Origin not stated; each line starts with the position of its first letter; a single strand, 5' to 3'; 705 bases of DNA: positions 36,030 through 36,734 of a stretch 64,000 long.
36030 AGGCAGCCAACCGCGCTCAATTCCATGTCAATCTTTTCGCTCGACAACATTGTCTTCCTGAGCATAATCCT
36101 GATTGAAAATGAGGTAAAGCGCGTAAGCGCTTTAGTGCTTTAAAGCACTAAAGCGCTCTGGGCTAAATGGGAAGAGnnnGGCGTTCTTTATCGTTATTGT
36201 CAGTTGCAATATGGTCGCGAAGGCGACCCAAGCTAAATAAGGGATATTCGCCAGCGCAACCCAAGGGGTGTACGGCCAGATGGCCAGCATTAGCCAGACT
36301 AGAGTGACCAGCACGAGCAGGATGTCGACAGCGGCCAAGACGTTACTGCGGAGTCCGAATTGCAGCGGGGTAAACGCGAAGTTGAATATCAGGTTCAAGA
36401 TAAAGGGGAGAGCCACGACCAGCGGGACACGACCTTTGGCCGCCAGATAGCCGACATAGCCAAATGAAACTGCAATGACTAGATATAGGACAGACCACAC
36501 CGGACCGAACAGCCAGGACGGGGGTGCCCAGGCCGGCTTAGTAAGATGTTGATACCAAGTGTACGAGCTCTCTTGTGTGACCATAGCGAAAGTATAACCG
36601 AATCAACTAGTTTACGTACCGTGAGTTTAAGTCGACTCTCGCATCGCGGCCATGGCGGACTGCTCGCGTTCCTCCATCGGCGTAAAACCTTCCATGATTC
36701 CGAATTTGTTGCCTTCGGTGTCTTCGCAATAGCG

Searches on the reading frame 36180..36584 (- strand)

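Call 29: search_protein_families(library=pfam, max_evalue=0.00001, proteins=[window:36180-36584:-])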
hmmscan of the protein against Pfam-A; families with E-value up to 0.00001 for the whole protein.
window:36180-36584:- (135 aa): 1 family
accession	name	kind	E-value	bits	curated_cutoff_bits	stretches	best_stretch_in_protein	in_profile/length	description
PF03073.20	TspO_MBR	-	1.2e-30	106.6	24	1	3-130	16-143/145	TspO/MBR family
